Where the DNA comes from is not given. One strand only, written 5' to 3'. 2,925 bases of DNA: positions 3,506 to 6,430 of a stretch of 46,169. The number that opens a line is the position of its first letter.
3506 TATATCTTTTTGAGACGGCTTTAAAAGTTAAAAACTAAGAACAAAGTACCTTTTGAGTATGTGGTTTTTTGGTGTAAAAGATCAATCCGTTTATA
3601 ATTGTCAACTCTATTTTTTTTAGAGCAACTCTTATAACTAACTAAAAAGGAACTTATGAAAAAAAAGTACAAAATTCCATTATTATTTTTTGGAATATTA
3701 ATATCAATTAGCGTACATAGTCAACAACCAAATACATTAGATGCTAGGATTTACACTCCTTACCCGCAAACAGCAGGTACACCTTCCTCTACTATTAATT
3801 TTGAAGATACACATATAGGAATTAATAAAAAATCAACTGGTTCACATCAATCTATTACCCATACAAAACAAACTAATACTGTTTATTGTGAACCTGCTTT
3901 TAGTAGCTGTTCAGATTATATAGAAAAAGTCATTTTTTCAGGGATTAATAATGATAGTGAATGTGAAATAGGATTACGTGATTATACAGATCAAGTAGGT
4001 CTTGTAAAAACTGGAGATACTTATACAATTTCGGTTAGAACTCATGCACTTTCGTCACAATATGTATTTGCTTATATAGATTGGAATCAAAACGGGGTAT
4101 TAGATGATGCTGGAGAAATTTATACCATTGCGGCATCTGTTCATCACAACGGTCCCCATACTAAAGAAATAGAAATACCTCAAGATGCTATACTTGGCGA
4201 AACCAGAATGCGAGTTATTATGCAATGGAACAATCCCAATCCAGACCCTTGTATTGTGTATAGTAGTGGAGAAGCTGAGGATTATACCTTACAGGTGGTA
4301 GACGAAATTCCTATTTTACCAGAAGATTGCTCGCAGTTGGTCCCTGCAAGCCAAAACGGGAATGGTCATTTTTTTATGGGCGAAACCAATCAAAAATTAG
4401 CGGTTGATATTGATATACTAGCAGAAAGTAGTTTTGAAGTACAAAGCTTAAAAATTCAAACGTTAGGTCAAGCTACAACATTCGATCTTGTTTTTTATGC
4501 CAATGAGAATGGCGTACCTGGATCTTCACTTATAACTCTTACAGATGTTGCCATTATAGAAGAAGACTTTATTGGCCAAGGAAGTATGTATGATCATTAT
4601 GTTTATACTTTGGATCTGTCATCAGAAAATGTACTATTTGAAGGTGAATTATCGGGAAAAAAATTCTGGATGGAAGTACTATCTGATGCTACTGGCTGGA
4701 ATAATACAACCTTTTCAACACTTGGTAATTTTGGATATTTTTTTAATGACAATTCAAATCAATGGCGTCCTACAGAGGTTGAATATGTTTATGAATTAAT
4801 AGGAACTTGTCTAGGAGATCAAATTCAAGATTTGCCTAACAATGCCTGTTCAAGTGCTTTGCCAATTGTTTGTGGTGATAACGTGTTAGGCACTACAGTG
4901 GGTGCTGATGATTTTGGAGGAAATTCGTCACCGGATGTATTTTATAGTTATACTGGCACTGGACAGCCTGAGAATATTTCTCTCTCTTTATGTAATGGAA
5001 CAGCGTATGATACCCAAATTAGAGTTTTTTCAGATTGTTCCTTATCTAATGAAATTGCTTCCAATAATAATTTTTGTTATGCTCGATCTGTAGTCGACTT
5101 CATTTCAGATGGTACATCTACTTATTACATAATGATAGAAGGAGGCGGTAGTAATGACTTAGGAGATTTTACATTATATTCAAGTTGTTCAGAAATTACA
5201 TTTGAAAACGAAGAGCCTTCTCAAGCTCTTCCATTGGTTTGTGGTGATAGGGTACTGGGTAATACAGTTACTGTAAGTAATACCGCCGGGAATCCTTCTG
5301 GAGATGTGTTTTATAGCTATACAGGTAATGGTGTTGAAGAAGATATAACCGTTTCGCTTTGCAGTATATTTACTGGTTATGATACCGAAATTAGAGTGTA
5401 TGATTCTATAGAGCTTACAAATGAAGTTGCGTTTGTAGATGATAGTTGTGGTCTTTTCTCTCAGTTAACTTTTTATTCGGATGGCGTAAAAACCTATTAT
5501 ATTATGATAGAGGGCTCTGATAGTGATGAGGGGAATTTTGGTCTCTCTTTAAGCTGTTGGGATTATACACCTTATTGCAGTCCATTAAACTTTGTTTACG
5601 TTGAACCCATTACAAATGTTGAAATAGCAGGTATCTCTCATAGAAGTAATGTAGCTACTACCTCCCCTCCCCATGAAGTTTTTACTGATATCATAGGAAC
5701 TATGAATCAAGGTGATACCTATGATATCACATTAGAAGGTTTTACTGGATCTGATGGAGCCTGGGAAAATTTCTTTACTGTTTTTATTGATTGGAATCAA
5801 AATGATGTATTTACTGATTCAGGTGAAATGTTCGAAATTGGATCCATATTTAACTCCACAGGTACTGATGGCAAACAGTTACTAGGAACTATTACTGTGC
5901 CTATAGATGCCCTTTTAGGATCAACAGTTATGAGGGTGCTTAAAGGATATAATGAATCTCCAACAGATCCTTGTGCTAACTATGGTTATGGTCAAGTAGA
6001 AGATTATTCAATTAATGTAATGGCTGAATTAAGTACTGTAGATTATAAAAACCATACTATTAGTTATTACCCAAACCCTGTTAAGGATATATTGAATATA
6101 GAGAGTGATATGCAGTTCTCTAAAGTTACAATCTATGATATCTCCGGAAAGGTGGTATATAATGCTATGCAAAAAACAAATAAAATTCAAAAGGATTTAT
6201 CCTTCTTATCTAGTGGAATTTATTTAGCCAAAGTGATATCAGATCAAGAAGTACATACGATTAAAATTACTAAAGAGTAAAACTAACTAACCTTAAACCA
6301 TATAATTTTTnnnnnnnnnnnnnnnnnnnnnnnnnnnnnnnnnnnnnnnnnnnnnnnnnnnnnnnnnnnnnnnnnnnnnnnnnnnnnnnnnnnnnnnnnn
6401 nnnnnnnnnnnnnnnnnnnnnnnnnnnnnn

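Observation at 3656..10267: Tandem pair of giant GEVED-module T9SS surface proteins. The second is built by internal duplication (3 x 525 bp plus 5 x ~450 bp modules)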

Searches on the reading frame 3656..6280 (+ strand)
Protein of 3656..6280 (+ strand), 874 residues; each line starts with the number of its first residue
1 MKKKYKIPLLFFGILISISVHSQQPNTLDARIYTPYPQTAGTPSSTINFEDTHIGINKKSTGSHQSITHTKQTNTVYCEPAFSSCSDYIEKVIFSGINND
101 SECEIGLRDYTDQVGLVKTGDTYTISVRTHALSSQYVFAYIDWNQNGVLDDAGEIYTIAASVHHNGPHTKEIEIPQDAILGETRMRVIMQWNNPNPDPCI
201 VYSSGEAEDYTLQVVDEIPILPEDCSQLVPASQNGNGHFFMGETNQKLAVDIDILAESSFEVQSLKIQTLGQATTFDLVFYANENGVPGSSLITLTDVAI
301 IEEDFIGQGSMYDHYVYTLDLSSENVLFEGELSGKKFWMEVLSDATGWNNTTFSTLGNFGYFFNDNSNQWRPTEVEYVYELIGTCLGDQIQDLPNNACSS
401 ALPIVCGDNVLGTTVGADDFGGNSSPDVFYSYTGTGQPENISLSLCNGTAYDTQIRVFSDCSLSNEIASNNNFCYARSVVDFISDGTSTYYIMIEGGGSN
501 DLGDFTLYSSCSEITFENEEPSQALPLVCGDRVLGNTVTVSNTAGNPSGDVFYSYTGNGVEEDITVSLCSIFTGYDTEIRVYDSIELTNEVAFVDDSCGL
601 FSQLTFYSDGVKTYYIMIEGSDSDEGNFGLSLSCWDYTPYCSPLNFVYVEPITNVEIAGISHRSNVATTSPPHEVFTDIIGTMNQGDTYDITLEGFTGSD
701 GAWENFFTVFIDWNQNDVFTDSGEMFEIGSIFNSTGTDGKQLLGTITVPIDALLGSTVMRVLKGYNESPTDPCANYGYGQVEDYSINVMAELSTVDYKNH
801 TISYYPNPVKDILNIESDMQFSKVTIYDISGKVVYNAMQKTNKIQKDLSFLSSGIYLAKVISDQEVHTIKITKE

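Call 5: search_protein_families(library=pfam, proteins=[window:3656-6280:+], max_evalue=0.01)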
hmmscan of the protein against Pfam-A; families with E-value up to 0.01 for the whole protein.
window:3656-6280:+ (874 aa): 2 families
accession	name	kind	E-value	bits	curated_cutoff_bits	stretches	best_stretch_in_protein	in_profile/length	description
PF20009.4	GEVED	-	7.2e-38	129.7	24.4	2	707-787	2-78/78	GEVED domain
PF18962.6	Por_Secre_tail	-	6.4e-14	52.4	27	1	805-870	2-72/75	Secretion system C-terminal sorting domain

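Call 8: search_protein_families(library=ncbifam, proteins=[window:3656-6280:+], max_evalue=0.01)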
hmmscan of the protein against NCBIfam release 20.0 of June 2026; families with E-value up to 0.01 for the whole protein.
window:3656-6280:+ (874 aa): 5 families
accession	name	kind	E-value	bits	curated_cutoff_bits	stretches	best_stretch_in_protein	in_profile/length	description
NF047971.1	ThermolysLepto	equivalog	6.9e-20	70.8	1350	2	85-215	634-772/776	M4 family metalopeptidase thermolysin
TIGR04183.1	Por_Secre_tail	domain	6.3e-13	48.5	23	1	805-873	2-71/72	T9SS type A sorting domain-containing protein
NF038113.1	T9SSA_dep_M36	equivalog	1e-11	43.8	885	1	774-871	761-866/869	T9SS-dependent M36 family metallopeptidase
NF050177.1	TapA_OM_Porphy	equivalog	1.4e-06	27.3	500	1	794-871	463-541/544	TapA/TapC family T9SS-dependent outer membrane protein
NF033708.1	T9SS_Cterm_ChiA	domain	0.00032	20.5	40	1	823-871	3-53/55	T9SS sorting signal type C domain-containing protein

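Call 91: list_cluster_members(proteins=[window:3656-6280:+, window:6311-10267:+, window:1762-3240:+])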
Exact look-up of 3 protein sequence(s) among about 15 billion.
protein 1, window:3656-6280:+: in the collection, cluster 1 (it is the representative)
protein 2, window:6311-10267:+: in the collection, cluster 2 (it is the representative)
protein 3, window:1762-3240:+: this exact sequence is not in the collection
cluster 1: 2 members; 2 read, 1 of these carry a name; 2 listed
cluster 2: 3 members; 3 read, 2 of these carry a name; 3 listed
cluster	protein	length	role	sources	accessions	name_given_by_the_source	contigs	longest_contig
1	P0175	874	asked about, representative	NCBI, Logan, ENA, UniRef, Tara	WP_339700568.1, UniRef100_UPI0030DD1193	GEVED domain-containing protein [uncultured Marixanthomonas sp.] | GEVED domain-containing protein n=1 Tax=uncultured Marixanthomonas sp. TaxID=757245 ... | strand:- start:107897 stop:110521 length:2625 start_codon:yes stop_codon:yes ...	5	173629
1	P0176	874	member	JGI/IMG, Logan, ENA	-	-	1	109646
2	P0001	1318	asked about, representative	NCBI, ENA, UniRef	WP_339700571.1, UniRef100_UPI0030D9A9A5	GEVED domain-containing protein [uncultured Marixanthomonas sp.] | GEVED domain-containing protein n=1 Tax=uncultured Marixanthomonas sp. TaxID=757245 ...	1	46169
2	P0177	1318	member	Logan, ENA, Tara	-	strand:- start:103910 stop:107866 length:3957 start_codon:yes stop_codon:yes ...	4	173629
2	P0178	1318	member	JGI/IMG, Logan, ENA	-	-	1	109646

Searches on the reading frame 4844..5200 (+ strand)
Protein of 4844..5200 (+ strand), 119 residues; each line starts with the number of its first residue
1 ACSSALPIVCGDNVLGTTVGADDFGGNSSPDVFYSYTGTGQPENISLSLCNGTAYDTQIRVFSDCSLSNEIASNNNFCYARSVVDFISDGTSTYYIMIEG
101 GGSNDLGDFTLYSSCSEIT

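Call 12: search_protein_families(library=pfam, proteins=[window:4844-5200:+], max_evalue=10)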
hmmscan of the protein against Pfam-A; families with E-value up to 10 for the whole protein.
window:4844-5200:+ (119 aa): 1 family
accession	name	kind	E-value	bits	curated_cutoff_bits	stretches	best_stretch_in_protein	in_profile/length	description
PF21428.2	Gp7_helical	-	0.085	13.2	27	1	75-95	20-41/47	Baseplate wedge protein gp7, helical domain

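Call 13: search_protein_families(library=ncbifam, proteins=[window:4844-5200:+], max_evalue=10)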
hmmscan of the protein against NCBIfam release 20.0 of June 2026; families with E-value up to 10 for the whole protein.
window:4844-5200:+ (119 aa): 0 families

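Call 55: search_solved_structures(query=A3, max_evalue=10, show_alignments=2)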
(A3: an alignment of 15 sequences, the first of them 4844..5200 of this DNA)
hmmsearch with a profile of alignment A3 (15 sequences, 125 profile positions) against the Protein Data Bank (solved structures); distinct sequences matched with E-value up to 10: 2.
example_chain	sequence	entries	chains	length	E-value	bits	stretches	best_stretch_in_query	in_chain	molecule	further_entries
2luw_A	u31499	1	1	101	0.0011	22.2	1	20-111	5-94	Metalloprotease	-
7b9k_A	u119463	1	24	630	0.0088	19.2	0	10-67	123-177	Dihydrolipoyllysine-residue acetyltransferase component of pyruvate dehydrogenase complex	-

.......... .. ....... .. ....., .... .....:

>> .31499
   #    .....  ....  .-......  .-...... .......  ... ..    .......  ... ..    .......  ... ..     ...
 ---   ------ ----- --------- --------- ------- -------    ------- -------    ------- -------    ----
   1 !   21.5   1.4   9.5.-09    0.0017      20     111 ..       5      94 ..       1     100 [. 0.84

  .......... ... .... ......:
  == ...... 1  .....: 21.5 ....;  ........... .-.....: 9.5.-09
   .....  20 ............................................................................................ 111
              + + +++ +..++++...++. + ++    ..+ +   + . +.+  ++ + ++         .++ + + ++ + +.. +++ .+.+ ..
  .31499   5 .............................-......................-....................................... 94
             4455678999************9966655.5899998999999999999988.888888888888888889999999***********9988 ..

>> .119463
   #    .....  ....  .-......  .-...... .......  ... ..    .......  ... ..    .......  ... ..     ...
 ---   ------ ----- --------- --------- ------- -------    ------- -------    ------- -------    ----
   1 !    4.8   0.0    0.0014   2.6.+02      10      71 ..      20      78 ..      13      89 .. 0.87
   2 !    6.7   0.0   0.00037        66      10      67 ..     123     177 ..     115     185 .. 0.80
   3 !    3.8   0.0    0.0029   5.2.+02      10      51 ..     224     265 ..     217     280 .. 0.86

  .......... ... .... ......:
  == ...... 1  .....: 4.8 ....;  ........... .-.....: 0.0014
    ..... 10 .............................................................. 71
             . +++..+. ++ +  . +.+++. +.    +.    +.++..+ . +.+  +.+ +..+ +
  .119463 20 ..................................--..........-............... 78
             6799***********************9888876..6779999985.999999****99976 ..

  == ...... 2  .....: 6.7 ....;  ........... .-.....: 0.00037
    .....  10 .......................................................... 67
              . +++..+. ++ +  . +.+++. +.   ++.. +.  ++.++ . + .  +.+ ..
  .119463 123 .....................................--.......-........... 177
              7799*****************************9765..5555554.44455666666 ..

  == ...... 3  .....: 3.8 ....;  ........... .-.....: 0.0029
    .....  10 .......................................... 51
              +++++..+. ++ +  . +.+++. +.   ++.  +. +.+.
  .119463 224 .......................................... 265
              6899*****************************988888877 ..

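Call 56: search_protein_families(library=pfam, alignment_id=A3, max_evalue=1)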
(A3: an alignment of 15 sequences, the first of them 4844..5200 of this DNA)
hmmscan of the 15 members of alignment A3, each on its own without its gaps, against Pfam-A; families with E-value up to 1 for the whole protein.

A. member 1, window:4844-5200:+ (119 aa): 1 family
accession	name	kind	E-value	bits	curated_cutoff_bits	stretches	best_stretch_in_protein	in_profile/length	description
PF21428.2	Gp7_helical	-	0.085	13.2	27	1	75-95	20-41/47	Baseplate wedge protein gp7, helical domain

B. families by the number of members that match (of 15 scanned): 8 families
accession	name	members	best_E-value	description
PF23759.1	GBD_T9SS_assoc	6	9e-06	Galactose binding domain-like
PF04151.21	PPC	6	4.2e-05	Bacterial pre-peptidase C-terminal domain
PF21428.2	Gp7_helical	2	0.085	Baseplate wedge protein gp7, helical domain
PF25682.1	Phage_VG64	1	0.0016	Mycobacterium phage VG64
PF15888.10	FOG_N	1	0.0093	Folded gastrulation N-terminus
PF09259.16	Fve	1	0.045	Fungal immunomodulatory protein Fve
PF00241.25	Cofilin_ADF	1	0.14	Cofilin/tropomyosin-type actin-binding protein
PF12019.13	GspH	1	0.45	Type II transport protein GspH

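Call 62: predict_structure(alignment_id=A3)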
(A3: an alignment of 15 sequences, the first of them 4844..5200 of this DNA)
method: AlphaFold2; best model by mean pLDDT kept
length: 119 residues; sequences in the alignment: 15
mean_pLDDT: 90.1   pTM: 0.86
mean pLDDT of the five models: 90.1, 89.3, 88.9, 87.7, 86.2
residues with pLDDT >= 90: 80; 70-90: 33; 50-70: 5; < 50: 1
segments of 3 or more residues with pLDDT < 50: none
pLDDT, mean of each block of 10 residues (from residue 1): 92 94 85 96 95 85 94 74 90 95 88 94
secondary structure, 60 per line:
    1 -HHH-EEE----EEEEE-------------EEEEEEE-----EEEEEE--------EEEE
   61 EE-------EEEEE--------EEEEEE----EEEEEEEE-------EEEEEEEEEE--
elements in order: E6-8 E13-17 E31-37 E43-48 E57-62 E70-74 E83-88 E93-100 E108-117

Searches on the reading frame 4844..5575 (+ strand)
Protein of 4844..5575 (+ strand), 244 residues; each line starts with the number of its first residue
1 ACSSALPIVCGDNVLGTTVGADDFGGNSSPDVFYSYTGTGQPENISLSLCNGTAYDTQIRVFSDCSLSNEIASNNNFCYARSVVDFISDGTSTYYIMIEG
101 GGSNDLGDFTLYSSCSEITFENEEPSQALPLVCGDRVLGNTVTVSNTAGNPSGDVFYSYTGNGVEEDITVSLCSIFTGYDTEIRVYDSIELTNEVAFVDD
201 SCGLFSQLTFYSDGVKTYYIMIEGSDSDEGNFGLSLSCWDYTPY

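Call 49: find_homologous_proteins(query=window:4844-5575:+, max_evalue=0.001)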
Query window:4844-5575:+ (244 aa): 13 proteins with E <= 0.001 among 250 candidates.
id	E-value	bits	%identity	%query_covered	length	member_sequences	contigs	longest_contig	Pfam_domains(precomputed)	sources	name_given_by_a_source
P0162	1.2e-68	250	46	97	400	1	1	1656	PF18962.8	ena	-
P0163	3.1e-53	199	48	95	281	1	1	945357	PF18962.8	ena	-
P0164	5.3e-53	198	48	97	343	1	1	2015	PF18962.8,PF23759.2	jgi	-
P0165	1.0e-40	158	81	38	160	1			-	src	-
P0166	3.4e-31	127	53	50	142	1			-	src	-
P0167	9.9e-30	122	53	48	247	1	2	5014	PF18962.8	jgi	jgi:hypothetical protein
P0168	2.1e-26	111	48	50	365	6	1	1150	PF18962.8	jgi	jgi:hypothetical protein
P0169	3.7e-26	110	48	48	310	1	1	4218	PF18962.8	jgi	jgi:hypothetical protein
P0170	5.2e-26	110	48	48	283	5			-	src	-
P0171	8.3e-23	99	47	47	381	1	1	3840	-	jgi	jgi:hypothetical protein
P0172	2.3e-22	98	48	53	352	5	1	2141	PF18962.8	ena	-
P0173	6.4e-21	93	47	48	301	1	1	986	PF18962.8,PF14870.13,PF23759.2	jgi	-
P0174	4.3e-17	81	47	49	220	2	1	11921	-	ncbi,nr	ncbi:MAG: hypothetical protein KDD26_09875, partial [Winogradskyella sp.]|nr:hypothetical protein [W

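Call 50: search_solved_structures(query=window:4844-5575:+, max_evalue=10)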
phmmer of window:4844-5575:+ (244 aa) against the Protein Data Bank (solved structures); distinct sequences matched with E-value up to 10: 3.
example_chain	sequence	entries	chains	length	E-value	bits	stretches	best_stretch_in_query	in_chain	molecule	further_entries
2luw_A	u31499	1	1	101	0.44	13.4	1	136-162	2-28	Metalloprotease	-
3kf8_A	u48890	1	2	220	1.4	11.8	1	157-201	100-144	Protein stn1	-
7xn7_v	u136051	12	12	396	2.2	11.1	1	62-133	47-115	RNAP II-associated protein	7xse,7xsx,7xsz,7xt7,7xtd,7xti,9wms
